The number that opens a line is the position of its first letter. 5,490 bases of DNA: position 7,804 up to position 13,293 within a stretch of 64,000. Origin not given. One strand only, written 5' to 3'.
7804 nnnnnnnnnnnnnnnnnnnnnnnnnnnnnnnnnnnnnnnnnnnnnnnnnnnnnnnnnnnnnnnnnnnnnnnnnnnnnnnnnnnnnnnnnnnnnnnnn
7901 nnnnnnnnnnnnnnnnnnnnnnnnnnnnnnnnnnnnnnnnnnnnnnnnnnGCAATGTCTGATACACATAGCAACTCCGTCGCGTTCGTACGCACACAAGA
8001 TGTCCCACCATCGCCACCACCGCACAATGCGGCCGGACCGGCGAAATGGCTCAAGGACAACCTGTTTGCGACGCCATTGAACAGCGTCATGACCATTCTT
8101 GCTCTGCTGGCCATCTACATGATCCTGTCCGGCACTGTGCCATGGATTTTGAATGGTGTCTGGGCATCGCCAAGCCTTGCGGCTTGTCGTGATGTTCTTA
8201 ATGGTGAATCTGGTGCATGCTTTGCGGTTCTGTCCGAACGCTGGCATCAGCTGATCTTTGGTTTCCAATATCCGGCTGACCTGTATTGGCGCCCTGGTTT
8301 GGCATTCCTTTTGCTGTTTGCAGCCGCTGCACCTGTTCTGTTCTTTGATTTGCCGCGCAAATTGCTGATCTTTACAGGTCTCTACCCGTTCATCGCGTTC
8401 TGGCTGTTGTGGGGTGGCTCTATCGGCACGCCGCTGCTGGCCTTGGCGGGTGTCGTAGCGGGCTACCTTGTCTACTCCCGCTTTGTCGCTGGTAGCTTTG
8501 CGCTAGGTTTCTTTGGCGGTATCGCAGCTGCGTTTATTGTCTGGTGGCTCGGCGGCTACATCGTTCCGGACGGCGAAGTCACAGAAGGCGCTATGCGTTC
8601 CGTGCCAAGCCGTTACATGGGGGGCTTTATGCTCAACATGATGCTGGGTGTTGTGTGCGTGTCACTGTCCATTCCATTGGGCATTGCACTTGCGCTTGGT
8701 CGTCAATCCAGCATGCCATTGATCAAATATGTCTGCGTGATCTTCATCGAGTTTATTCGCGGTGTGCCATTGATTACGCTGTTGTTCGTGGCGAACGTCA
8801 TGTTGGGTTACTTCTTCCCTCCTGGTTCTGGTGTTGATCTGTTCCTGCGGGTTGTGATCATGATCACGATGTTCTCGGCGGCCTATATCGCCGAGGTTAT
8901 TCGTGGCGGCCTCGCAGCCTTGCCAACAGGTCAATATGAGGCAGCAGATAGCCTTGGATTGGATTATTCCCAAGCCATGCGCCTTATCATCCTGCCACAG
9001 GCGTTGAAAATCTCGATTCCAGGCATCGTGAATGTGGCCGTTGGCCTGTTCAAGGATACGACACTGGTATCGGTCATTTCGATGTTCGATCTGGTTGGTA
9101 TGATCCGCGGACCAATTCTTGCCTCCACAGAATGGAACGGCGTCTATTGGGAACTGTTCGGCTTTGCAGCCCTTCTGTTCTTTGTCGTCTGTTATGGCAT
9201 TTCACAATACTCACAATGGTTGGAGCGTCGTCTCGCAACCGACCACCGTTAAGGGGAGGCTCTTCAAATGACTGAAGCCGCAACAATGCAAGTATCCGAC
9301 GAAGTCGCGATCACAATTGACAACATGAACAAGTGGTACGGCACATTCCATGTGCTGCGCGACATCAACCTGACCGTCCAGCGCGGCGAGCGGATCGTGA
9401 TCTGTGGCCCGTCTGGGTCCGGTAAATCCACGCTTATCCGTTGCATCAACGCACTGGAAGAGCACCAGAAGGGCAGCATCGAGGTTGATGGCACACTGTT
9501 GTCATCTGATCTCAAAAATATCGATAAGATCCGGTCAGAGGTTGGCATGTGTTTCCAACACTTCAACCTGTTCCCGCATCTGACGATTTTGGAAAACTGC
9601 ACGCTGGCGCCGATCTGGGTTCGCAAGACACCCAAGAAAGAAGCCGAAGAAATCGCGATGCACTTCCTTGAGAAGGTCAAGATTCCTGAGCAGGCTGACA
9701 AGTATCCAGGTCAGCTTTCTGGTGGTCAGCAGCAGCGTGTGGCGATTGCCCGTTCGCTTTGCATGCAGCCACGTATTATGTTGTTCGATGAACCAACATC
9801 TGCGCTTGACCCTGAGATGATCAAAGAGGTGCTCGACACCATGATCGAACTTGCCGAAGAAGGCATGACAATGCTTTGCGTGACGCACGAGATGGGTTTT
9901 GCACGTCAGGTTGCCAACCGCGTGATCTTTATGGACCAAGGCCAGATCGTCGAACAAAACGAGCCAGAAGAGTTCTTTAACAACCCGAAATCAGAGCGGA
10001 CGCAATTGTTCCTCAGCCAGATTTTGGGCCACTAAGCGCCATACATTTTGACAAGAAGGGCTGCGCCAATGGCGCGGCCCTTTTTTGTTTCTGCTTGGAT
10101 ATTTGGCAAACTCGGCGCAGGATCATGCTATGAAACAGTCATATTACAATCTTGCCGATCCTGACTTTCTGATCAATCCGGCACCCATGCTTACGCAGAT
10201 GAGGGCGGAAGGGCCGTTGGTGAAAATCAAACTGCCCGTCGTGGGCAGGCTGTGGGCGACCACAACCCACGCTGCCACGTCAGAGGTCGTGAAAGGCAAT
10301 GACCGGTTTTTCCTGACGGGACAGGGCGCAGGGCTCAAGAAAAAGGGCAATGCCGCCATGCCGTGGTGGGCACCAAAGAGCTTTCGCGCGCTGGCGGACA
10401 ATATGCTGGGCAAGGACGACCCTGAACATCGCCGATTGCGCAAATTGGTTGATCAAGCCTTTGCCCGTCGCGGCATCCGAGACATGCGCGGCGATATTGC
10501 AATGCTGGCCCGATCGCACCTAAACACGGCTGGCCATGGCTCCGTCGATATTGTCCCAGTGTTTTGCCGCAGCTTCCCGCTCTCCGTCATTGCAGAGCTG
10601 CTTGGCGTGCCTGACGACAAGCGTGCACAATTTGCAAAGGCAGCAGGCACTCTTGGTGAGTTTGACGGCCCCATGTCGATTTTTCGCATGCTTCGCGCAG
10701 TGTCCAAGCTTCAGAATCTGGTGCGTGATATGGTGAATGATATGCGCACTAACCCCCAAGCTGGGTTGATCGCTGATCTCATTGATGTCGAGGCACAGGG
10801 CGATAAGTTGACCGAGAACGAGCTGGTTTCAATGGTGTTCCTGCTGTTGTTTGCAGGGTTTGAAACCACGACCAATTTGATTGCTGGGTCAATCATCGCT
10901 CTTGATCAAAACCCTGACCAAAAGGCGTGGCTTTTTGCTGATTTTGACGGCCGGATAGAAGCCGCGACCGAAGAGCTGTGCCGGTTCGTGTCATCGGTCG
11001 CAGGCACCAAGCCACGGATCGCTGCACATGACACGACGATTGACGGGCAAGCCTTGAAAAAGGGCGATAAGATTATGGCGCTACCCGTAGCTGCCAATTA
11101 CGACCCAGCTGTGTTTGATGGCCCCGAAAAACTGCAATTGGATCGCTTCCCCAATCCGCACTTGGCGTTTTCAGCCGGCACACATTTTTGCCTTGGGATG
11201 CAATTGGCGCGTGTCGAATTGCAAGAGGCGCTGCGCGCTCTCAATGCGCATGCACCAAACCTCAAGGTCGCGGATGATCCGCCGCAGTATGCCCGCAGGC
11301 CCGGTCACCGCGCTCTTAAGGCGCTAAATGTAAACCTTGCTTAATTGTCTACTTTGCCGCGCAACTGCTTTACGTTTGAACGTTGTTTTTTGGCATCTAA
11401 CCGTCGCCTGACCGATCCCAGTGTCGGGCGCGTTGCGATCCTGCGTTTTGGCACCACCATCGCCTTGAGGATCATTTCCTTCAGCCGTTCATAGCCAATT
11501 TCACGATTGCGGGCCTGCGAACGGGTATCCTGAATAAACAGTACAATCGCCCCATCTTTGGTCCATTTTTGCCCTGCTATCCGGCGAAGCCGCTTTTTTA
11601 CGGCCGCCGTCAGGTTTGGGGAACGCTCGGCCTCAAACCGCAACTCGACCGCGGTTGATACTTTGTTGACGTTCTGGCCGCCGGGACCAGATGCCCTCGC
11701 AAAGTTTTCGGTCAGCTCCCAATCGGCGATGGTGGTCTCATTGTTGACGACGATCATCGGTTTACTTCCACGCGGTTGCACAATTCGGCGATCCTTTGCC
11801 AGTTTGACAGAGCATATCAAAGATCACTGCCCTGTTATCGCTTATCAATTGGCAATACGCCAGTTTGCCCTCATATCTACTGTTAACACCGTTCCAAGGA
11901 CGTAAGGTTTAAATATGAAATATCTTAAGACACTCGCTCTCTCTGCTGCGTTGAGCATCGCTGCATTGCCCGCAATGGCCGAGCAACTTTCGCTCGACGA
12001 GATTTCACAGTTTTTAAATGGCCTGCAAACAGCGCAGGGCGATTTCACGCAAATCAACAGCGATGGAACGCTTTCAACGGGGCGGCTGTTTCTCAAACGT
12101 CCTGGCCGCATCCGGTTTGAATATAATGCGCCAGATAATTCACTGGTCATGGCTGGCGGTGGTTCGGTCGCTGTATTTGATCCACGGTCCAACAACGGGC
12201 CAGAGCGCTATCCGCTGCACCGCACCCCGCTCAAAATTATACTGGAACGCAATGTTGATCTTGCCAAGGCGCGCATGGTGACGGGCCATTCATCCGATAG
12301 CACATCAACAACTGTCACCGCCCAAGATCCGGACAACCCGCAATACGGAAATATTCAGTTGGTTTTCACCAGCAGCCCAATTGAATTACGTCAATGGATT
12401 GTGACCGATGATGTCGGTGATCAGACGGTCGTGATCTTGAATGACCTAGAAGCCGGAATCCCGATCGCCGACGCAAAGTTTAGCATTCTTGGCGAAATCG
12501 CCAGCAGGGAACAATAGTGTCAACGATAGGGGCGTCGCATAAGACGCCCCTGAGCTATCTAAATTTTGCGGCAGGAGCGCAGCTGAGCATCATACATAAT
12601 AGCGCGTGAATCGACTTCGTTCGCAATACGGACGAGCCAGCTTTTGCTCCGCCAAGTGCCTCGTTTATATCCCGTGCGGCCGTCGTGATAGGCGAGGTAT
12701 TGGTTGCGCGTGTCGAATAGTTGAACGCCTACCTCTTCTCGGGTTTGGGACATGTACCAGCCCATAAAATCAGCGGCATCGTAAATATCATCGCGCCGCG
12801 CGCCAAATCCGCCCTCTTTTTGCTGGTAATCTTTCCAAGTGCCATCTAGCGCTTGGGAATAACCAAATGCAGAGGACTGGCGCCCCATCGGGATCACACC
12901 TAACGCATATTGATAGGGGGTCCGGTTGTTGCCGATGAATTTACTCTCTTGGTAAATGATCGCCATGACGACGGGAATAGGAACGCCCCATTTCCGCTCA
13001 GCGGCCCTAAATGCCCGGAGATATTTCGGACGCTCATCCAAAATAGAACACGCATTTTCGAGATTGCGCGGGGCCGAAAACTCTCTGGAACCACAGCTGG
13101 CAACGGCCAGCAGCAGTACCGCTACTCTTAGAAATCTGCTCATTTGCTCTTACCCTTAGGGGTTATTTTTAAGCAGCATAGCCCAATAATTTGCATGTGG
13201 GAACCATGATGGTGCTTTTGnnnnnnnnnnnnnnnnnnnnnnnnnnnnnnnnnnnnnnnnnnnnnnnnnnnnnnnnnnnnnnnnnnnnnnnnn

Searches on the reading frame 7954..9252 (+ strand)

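Call 58: search_protein_families(library=pfam, proteins=[window:7954-9252:+], max_evalue=0.00001)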
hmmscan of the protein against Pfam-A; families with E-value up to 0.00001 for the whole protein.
window:7954-9252:+ (432 aa): 1 family
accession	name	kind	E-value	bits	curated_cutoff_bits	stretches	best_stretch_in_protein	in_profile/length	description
PF00528.27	BPD_transp_1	-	2.9e-16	60.1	26.4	1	240-427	2-182/184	Binding-protein-dependent transport system inner membrane component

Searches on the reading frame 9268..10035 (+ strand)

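Call 58: search_protein_families(library=pfam, proteins=[window:9268-10035:+], max_evalue=0.00001)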
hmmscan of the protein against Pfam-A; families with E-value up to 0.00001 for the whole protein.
window:9268-10035:+ (255 aa): 4 families
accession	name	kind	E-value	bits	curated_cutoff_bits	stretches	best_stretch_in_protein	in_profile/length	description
PF00005.33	ABC_tran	-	1.3e-39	136.3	25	1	30-178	1-137/137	ABC transporter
PF13304.12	AAA_21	-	9.1e-11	42.8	27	0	158-209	249-300/304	AAA domain, putative AbiEii toxin, Type IV TA system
PF02463.25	SMC_N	-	9.5e-08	32.2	40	1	43-218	27-208/220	RecF/RecN/SMC N terminal domain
PF09818.15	ABC_ATPase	-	3.5e-06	26.7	23.2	0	36-106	76-142/283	P-loop domain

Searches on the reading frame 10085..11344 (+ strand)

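Call 58: search_protein_families(library=pfam, proteins=[window:10085-11344:+], max_evalue=0.00001)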
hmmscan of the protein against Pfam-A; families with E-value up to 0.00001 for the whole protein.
window:10085-11344:+ (419 aa): 1 family
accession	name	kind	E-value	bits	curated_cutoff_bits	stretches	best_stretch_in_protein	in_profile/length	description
PF00067.27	p450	-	1.5e-25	90.3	22.8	1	198-383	204-425/462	Cytochrome P450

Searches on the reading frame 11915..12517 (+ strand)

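Call 58: search_protein_families(library=pfam, proteins=[window:11915-12517:+], max_evalue=0.00001)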
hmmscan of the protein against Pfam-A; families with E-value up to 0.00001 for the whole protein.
window:11915-12517:+ (200 aa): 1 family
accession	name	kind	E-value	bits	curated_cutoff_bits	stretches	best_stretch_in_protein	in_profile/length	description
PF03548.22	LolA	-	6.6e-25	88.2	23.6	1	36-191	2-164/165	Outer membrane lipoprotein carrier protein LolA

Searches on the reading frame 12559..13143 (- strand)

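Call 58: search_protein_families(library=pfam, proteins=[window:12559-13143:-], max_evalue=0.00001)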
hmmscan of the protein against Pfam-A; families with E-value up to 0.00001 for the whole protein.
window:12559-13143:- (194 aa): 1 family
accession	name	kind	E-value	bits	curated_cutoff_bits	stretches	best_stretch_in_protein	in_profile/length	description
PF19489.4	SLT_4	-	7.3e-72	241.3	27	1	7-191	3-184/184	Transglycosylase SLT domain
